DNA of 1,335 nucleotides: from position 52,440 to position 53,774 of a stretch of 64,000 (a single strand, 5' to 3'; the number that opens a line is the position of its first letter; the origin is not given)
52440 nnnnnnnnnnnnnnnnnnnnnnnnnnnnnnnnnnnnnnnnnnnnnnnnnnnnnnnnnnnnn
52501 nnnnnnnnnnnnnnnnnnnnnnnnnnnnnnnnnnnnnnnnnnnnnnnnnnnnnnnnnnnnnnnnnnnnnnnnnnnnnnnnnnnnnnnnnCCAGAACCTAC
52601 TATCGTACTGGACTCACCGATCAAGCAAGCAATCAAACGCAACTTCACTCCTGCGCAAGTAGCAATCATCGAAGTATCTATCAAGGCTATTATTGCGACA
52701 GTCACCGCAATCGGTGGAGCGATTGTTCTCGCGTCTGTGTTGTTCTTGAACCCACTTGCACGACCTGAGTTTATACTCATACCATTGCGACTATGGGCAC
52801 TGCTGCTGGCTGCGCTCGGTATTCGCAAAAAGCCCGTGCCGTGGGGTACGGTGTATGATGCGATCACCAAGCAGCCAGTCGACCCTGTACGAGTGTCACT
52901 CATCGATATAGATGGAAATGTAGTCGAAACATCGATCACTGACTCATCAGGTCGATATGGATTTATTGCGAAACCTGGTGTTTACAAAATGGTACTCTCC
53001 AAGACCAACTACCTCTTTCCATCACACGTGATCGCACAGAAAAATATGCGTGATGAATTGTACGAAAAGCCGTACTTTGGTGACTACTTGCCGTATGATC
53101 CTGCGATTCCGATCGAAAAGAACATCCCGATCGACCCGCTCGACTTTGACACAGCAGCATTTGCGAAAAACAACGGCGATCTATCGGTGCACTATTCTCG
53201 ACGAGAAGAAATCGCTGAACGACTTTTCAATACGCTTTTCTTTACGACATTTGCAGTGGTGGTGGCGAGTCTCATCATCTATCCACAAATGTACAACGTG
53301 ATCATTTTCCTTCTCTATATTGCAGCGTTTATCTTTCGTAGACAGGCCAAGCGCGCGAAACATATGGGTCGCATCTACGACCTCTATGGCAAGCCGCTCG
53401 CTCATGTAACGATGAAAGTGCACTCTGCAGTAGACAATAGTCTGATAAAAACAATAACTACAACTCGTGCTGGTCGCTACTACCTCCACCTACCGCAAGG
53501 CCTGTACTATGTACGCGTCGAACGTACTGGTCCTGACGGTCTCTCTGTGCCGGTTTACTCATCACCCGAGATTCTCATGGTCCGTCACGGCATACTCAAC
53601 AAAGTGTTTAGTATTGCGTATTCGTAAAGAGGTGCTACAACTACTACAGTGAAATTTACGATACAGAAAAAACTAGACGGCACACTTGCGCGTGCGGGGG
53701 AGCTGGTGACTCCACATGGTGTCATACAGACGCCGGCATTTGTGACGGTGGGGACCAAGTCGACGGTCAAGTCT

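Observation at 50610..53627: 1005-aa surface protein: seven tandem Gloeo_Verruco-like repeats (likely beta-propeller) joined by a (PE)n stalk to a 4-TM module carrying two carboxypeptidase-regulatory-like domains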

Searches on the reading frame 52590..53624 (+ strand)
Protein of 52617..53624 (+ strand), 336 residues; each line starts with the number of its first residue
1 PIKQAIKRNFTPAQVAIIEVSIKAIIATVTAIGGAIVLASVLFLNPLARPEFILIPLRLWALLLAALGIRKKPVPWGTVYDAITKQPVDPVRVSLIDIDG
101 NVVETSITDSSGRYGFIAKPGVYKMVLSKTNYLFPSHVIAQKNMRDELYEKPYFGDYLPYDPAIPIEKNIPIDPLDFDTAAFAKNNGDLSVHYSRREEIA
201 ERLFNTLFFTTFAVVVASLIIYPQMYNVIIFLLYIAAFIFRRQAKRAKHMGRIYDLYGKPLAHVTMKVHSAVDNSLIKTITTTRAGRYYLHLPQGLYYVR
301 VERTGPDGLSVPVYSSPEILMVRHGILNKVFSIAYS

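Call 6: find_homologous_proteins(query=window:52617-53624:+, max_evalue=0.001)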
Query seq(336 aa) (336 aa): 16 proteins with E <= 0.001 among 4834 candidates.
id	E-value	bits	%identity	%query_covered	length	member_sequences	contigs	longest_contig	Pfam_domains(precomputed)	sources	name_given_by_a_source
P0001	1.6e-189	647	88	100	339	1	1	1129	PF11974.15,PF17802.8,PF13620.13,PF22904.4,PF17210.10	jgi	jgi:5-hydroxyisourate hydrolase-like protein (transthyretin family)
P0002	1.1e-167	575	76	100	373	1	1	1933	PF13715.13,PF11974.15,PF17802.8,PF13620.13,PF22904.4,PF17210.10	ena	-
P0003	4.6e-63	232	42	79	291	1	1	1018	PF13715.13,PF13620.13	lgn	-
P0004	7.8e-59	218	42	79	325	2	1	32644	PF13715.13,PF13620.13,PF17210.10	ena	-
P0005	9.5e-59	217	42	79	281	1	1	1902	PF13715.13,PF17802.8,PF13620.13,PF22904.4,PF17210.10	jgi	jgi:hypothetical protein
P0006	1.0e-54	204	37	91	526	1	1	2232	PF13620.13,PF00041.28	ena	-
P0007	9.0e-53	198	38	82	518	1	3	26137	PF13620.13,PF17210.10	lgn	-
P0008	2.0e-50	190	35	96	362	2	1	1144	PF13715.13,PF23194.2,PF13620.13,PF17210.10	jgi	jgi:hypothetical protein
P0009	4.6e-49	186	35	92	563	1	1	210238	PF13715.13,PF13620.13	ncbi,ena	-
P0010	2.9e-47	180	37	79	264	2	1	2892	PF13620.13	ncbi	-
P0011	6.0e-46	175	38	81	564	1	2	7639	PF13620.13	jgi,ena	-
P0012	2.2e-38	150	45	51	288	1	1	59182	PF13620.13,PF17210.10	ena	-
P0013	1.0e-36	145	32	90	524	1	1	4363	PF13620.13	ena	-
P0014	5.8e-27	113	34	69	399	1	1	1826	PF13715.13,PF13620.13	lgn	-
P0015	1.9e-26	111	30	76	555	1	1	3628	PF13620.13,PF17936.8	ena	-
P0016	2.8e-26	111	29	79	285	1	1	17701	PF17210.10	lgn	-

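Call 9: find_encoding_contigs(protein=P0009, flank=8000, max_places=3)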
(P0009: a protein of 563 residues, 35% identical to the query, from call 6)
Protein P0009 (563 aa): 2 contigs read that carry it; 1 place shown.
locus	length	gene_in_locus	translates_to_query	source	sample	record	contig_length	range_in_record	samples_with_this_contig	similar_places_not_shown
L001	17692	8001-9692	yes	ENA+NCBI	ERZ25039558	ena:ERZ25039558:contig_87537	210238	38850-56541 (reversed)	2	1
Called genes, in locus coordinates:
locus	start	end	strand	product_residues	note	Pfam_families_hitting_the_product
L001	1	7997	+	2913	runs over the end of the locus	PF10282:Lactonase (faint), PF08309:LVIVD, PF21722:Gly_rich_2, PF13884:Peptidase_S74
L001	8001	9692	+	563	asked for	PF13620:CarboxypepD_reg (weak), PF13715:CarbopepD_reg_2 (faint)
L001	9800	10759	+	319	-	PF00274:Glycolytic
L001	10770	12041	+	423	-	PF01566:Nramp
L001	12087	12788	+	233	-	PF02683:DsbD_TM, PF13386:DsbD_2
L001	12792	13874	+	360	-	PF00578:AhpC-TSA, PF08534:Redoxin, PF13905:Thioredoxin_8, PF17991:Thioredoxin_10, PF17996:CE2_N (weak)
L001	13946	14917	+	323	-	PF01380:SIS (weak), PF10432:bact-PGI_C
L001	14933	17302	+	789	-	PF00479:G6PD_N, PF02781:G6PD_C, PF02826:2-Hacid_dh_C (weak), PF03446:NAD_binding_2, PF00393:6PGD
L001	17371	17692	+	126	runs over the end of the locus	PF07681:DoxX, PF13564:DoxX_2 (weak)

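Call 20: find_encoding_contigs(protein=P0004, flank=7000, max_places=2)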
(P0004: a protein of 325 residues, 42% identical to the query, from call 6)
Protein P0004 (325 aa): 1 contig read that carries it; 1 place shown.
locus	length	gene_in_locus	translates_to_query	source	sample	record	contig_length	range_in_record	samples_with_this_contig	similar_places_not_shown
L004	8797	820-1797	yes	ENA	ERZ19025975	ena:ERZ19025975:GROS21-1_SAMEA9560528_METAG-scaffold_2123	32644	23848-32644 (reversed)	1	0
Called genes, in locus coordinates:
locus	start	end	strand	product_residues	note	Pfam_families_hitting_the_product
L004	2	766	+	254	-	?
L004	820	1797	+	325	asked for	PF13620:CarboxypepD_reg, PF13715:CarbopepD_reg_2 (faint), PF17210:SdrD_B (faint), PF13620:CarboxypepD_reg (weak)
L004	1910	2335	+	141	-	PF00164:Ribosom_S12_S23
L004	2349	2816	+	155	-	PF00177:Ribosomal_S7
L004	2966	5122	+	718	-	PF00009:GTP_EFTU, PF03144:GTP_EFTU_D2, PF22042:EF-G_D2, PF14492:EFG_III, PF16658:RF3_C, PF03764:EFG_IV, PF00679:EFG_C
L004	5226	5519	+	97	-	-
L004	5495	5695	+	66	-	-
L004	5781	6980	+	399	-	PF00009:GTP_EFTU, PF03144:GTP_EFTU_D2, PF03143:GTP_EFTU_D3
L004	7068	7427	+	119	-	PF00338:Ribosomal_S10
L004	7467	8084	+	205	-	PF00297:Ribosomal_L3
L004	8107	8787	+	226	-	PF00573:Ribosomal_L4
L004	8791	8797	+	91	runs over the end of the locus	PF00276:Ribosomal_L23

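Call 21: find_encoding_contigs(protein=P0016, flank=7000, max_places=2)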
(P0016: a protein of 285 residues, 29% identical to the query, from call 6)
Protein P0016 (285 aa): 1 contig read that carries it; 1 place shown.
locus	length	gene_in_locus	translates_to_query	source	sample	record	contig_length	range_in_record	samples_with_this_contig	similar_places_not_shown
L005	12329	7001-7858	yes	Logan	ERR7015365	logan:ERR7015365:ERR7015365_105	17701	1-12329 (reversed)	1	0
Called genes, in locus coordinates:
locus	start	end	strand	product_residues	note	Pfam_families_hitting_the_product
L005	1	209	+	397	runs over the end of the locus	PF02163:Peptidase_M50, PF00595:PDZ (weak), PF13180:PDZ_2, PF17820:PDZ_6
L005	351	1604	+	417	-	PF00587:tRNA-synt_2b, PF03129:HGTP_anticodon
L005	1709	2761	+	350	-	PF06723:MreB_Mbl, PF00022:Actin (weak), PF00012:HSP70, PF11104:PilM_2 (faint), PF14450:FtsA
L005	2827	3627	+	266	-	PF04085:MreC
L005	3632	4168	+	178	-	-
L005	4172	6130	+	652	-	PF03717:PBP_dimer, PF00905:Transpeptidase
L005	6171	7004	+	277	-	PF00763:THF_DHG_CYH, PF02882:THF_DHG_CYH_C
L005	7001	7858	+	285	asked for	PF17210:SdrD_B (faint)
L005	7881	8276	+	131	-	PF00072:Response_reg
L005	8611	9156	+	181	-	PF02357:NusG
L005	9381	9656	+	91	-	-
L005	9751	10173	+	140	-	PF03946:Ribosomal_L11_N, PF00298:Ribosomal_L11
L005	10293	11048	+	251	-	PF01145:Band_7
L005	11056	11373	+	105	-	PF18920:DUF5671 (faint)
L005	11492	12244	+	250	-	PF00687:Ribosomal_L1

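Call 23: search_protein_families(library=pfam, proteins=[L004:2-766:+, L005:3632-4168:+, P0007, P0009, P0014, P0015, P0011, P0013], max_evalue=0.01)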
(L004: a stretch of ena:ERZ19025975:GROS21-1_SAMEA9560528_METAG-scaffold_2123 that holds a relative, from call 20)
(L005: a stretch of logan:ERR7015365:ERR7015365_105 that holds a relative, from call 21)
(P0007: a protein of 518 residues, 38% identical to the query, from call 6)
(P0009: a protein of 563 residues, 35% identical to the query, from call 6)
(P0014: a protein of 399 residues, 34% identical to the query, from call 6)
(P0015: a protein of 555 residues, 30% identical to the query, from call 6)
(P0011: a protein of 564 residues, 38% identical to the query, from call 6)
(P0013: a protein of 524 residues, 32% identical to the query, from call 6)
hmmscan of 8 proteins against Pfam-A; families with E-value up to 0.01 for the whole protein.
L004:2-766:+ (254 aa): 0 families

L005:3632-4168:+ (178 aa): 0 families

P0007 (518 aa): 3 families
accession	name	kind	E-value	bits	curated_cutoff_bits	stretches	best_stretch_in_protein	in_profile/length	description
PF13620.12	CarboxypepD_reg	-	9.5e-10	39.1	32.3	1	262-317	4-59/82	Carboxypeptidase regulatory-like domain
PF17210.9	SdrD_B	-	2e-05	25.2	29.7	1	272-326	23-78/112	SdrD B-like domain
PF07210.18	DUF1416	-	0.00069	19.9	23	0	256-312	18-72/97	Protein of unknown function (DUF1416)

P0009 (563 aa): 4 families
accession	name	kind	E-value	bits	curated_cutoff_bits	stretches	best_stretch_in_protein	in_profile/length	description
PF13620.12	CarboxypepD_reg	-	1.5e-11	44.9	32.3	1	306-358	4-55/82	Carboxypeptidase regulatory-like domain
PF13715.12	CarbopepD_reg_2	-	1.6e-05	25.3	32.2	0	306-357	3-50/88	CarboxypepD_reg-like domain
PF23194.1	NOMO_5th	-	0.0026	18.6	27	0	320-355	19-54/89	NOMO fifth transthyretin-like domain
PF17210.9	SdrD_B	-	0.0044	17.7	29.7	0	320-367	27-74/112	SdrD B-like domain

P0014 (399 aa): 5 families
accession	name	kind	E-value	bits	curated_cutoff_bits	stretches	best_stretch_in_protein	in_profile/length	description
PF13620.12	CarboxypepD_reg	-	3.6e-15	56.5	32.3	2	313-375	2-63/82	Carboxypeptidase regulatory-like domain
PF13715.12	CarbopepD_reg_2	-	8.2e-08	32.6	32.2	1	315-379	3-63/88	CarboxypepD_reg-like domain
PF17210.9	SdrD_B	-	4.5e-05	24.1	29.7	0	322-372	20-70/112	SdrD B-like domain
PF23194.1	NOMO_5th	-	0.00064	20.5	27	0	329-379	21-72/89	NOMO fifth transthyretin-like domain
PF21613.2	Pesticin_RB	-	0.0089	16.5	27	0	275-396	18-135/136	Pesticin, receptor binding domain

P0015 (555 aa): 4 families
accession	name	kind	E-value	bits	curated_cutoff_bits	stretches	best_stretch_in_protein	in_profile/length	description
PF13620.12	CarboxypepD_reg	-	1.6e-14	54.4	32.3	1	298-357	4-60/82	Carboxypeptidase regulatory-like domain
PF17936.7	Big_6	-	5.6e-14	52.6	27.6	2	117-185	8-77/83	Bacterial Ig domain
PF16640.11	Big_3_5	-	0.00017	22.5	35.5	1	113-182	14-75/88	Bacterial Ig-like domain (group 3)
PF23194.1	NOMO_5th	-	0.00071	20.4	27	0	319-351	23-56/89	NOMO fifth transthyretin-like domain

P0011 (564 aa): 3 families
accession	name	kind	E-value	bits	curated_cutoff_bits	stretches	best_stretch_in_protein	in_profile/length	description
PF13620.12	CarboxypepD_reg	-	3.8e-13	50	32.3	2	308-364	4-60/82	Carboxypeptidase regulatory-like domain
PF13715.12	CarbopepD_reg_2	-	0.0011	19.4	32.2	0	308-365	3-57/88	CarboxypepD_reg-like domain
PF11974.14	bMG3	-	0.0012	19.2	34.9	0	483-518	19-54/103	Bacterial alpha-2-macroglobulin MG3 domain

P0013 (524 aa): 3 families
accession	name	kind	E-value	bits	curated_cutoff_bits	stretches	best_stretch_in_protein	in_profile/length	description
PF13620.12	CarboxypepD_reg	-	2.4e-12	47.5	32.3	1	245-301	4-60/82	Carboxypeptidase regulatory-like domain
PF13715.12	CarbopepD_reg_2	-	3e-05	24.4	32.2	1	245-301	3-56/88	CarboxypepD_reg-like domain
PF23194.1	NOMO_5th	-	0.00019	22.2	27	0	259-296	19-57/89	NOMO fifth transthyretin-like domain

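Call 24: find_encoding_contigs(protein=P0007, flank=7000, max_places=2)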
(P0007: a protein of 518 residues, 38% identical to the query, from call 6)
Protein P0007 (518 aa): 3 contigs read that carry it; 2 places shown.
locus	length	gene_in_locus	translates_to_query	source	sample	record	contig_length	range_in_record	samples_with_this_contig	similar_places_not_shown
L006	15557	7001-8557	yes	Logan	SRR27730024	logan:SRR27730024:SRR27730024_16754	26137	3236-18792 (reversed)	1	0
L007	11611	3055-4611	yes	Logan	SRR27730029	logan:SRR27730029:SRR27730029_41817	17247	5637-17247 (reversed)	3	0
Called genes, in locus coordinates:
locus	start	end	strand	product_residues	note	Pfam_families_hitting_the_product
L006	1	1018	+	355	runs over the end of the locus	PF02163:Peptidase_M50, PF00595:PDZ (weak), PF13180:PDZ_2, PF17820:PDZ_6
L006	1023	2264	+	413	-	PF00587:tRNA-synt_2b, PF03129:HGTP_anticodon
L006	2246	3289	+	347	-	PF06723:MreB_Mbl, PF00022:Actin (faint), PF11104:PilM_2 (faint), PF00012:HSP70 (weak), PF14450:FtsA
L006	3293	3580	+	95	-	PF02686:GatC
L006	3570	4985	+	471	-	PF01425:Amidase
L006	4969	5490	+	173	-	-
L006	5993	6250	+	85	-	PF13083:KH_KhpA-B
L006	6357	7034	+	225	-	PF01746:tRNA_m1G_MT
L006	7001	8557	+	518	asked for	PF13620:CarboxypepD_reg (weak), PF17210:SdrD_B (faint)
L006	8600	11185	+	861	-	-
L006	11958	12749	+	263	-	PF00005:ABC_tran, PF13304:AAA_21 (weak)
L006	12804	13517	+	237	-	PF01061:ABC2_membrane, PF12698:ABC2_membrane_3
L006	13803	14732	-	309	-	-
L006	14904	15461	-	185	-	PF18306:LDcluster4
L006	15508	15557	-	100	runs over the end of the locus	PF01371:Trp_repressor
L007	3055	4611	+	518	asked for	PF13620:CarboxypepD_reg (weak), PF17210:SdrD_B (faint)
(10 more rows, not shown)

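Call 25: find_encoding_contigs(protein=P0012, flank=7000, max_places=2)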
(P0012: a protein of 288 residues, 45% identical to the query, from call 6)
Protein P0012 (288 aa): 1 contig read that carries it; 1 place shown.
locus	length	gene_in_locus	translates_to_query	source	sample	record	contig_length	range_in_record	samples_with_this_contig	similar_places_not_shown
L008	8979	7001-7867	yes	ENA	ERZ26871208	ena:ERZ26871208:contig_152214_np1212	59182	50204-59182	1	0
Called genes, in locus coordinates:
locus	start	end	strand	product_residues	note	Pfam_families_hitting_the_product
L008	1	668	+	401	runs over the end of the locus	PF13567:DUF4131, PF03772:Competence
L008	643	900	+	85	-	PF03772:Competence (weak)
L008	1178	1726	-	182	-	PF02777:Sod_Fe_C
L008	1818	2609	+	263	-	PF13091:PLDc_2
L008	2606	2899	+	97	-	PF13091:PLDc_2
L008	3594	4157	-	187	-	-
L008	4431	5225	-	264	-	PF00830:Ribosomal_L28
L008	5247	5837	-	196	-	-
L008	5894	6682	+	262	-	-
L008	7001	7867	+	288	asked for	PF13620:CarboxypepD_reg, PF17210:SdrD_B (weak)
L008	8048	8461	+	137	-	PF00164:Ribosom_S12_S23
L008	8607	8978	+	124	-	?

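Call 26: predict_structure(alignment_id=A1)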
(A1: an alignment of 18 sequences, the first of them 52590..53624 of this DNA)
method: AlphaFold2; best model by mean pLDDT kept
length: 345 residues; sequences in the alignment: 18
mean_pLDDT: 72.5   pTM: 0.37
mean pLDDT of the five models: 72.5, 71.8, 68.8, 66.1, 65.7
residues with pLDDT >= 90: 51; 70-90: 155; 50-70: 92; < 50: 47
segments of 3 or more residues with pLDDT < 50: 1-7, 79-82, 142-148, 152-160, 185-202
pLDDT, mean of each block of 10 residues (from residue 1): 48 73 71 63 58 56 68 58 65 69 84 80 79 73 49 47 66 68 48 41 62 86 92 92 89 74 89 92 89 88 89 88 88 83 74
secondary structure, 60 per line:
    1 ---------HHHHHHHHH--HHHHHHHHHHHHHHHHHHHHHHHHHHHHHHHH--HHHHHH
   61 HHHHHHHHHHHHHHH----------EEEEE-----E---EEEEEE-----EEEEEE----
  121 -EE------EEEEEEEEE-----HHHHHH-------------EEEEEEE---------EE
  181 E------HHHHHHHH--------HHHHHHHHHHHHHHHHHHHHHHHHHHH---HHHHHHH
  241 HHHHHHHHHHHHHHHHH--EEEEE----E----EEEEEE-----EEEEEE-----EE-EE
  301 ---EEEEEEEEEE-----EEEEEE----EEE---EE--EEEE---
elements in order: H10-18 H21-52 H55-75 E86-90 E100-105 E111-116 E130-138 H144-149 E163-169 E179-181 H188-195 H204-230 H234-257 E260-264 E274-279 E285-290 E304-313 E319-324 E329-331 E339-342

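Call 28: search_protein_representatives(alignment_id=A1)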
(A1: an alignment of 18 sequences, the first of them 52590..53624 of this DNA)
Query: 18 sequences, 543 profile positions. Proteins with E-value up to 0.001 (for the whole library): 6303; up to 1e-10: 3916; up to 1e-30: 2362. The best 150 are listed.
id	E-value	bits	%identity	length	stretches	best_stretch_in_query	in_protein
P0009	2.6e-199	680.3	-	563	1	5-539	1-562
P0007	1.3e-167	575.7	-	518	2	220-540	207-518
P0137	5.1e-157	540.7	-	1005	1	51-543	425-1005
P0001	2.7e-156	538.3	-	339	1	204-543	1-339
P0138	3.8e-152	524.6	-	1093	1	43-543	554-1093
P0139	6.3e-152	523.9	-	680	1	13-540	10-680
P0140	7.0e-152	523.8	-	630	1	7-540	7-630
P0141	3.3e-151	521.5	-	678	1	19-540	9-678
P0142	1.7e-150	519.2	-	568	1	65-540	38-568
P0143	5.4e-150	517.5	-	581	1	5-540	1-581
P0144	2.1e-149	515.6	-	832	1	17-540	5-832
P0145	4.1e-149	514.6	-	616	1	6-540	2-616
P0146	4.3e-149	514.6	-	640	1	12-540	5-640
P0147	4.8e-149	514.4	-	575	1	11-540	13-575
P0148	7.8e-149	513.7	-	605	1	13-540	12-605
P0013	1.1e-146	506.6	-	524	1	5-542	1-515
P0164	9.8e-145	500.2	-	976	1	3-541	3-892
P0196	8.8e-140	483.8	-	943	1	11-541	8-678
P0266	2.8e-133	462.4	-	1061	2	211-541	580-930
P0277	2.2e-132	459.4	-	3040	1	132-540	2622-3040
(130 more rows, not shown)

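Call 32: find_related_loci(query=A1, collection=genome_contigs, flank=8000)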
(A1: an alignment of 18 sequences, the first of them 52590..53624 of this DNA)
Query A1 (345 aa) in genome_contigs; peptide patterns used: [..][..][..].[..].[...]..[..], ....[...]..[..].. (x = any residue, [..] = any of these).
585 stretches matched a pattern; 528 encode a relative of the query (tblastn E <= 1e-3); the best 80 are kept; 80 distinct loci.
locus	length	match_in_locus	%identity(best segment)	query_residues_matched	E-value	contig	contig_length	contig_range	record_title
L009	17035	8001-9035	76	1-345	0e+0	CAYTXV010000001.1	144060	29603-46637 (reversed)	MAG TPA_asm: uncultured Candidatus Saccharibacteria bacterium isolate SRP296810_co1_172 genome assembly, contig: NODE_10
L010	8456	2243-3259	75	6-345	4e-179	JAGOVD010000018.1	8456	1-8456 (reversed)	MAG: Candidatus Paceibacterota bacterium isolate Gw_Eff_bin_539 Gw_Eff_23616_length_8456_cov_7.938528, whole genome shot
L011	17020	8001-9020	74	5-345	3e-178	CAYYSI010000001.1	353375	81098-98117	MAG TPA_asm: uncultured Candidatus Saccharibacteria bacterium isolate SRP296810_co1_396 genome assembly, contig: NODE_15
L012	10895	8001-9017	70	6-345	3e-171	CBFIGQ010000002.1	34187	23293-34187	MAG: Minisyncoccia bacterium isolate Co_bin_773_orig genome assembly, contig: Co_bin_773_orig_Co_c_000000122385, whole g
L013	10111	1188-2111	50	34-342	1e-93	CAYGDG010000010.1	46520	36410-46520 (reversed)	MAG TPA_asm: uncultured Candidatus Saccharibacteria bacterium isolate ERP113451_co1_245 genome assembly, contig: NODE_67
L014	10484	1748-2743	47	9-342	1e-93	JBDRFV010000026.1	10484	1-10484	MAG: Patescibacteria group bacterium isolate MEGAHIT-group-1.391 k141_11753680, whole genome shotgun sequence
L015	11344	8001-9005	46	7-342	6e-91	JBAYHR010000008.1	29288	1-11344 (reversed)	MAG: Candidatus Paceibacterota bacterium isolate SO_2016_GW1_154 scaffold02837_OW334_2016, whole genome shotgun sequence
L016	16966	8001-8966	48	19-342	7e-91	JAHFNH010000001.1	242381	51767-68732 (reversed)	MAG: Candidatus Nomurabacteria bacterium isolate nzgw476 NODE_20_length_242382_cov_6.510111, whole genome shotgun sequen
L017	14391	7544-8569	78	3-345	0e+0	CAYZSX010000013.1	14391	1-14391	MAG TPA_asm: uncultured Candidatus Saccharibacteria bacterium isolate SRP133034_co1_51 genome assembly, contig: NODE_384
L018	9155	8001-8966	47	20-342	3e-85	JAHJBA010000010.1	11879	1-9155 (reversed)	MAG: Patescibacteria group bacterium isolate Modern_marine.mb.233 Modern_marine.mb.233_k141_301784, whole genome shotgun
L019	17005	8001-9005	41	7-343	2e-82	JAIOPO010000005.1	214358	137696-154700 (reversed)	MAG: Candidatus Nomurabacteria bacterium isolate LakeFargette_0920_ALND_MAG_33_28 LacPavin_0920_ALND_scaffold_493788, wh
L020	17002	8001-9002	45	9-344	1e-80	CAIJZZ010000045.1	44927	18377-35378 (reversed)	uncultured bacterium isolate AlinenLipids_bin-6792 genome assembly, contig: bin-6792:45/78, whole genome shotgun sequenc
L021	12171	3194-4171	41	16-342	5e-79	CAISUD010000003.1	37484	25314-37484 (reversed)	uncultured bacterium isolate AlinenLipids_bin-8925 genome assembly, contig: bin-8925:03/64, whole genome shotgun sequenc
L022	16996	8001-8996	45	9-342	5e-78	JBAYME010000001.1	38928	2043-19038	MAG: Candidatus Paceibacterota bacterium isolate SO_2016_LW1_32 scaffold00809_LW64-88_2016, whole genome shotgun sequenc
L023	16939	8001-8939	45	31-342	1e-77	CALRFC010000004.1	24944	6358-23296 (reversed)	MAG: Candidatus Nomurabacteria bacterium isolate Ike-100m-33 genome assembly, contig: Ike-100-c682, whole genome shotgun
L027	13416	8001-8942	40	28-342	3e-74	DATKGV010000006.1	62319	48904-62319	MAG TPA_asm: Candidatus Paceibacterota bacterium isolate SMAG_U14560 k141_131153, whole genome shotgun sequence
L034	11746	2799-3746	42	31-342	2e-72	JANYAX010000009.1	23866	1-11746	MAG: Candidatus Nomurabacteria bacterium isolate GL140_5_metabat_390 GL140_5_k141_3808130, whole genome shotgun sequence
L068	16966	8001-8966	41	18-342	4e-65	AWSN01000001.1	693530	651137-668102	MAG: Parcubacteria bacterium RAAC4_OD1_1 O210_OD1C00001, whole genome shotgun sequence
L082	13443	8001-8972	37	17-342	4e-64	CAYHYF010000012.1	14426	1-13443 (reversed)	MAG TPA_asm: uncultured Candidatus Saccharibacteria bacterium isolate ERP119705_co17_297 genome assembly, contig: NODE_5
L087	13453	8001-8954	40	28-342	1e-63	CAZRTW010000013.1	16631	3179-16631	MAG TPA_asm: uncultured Candidatus Saccharibacteria bacterium isolate SRP286056_co3_166 genome assembly, contig: NODE_35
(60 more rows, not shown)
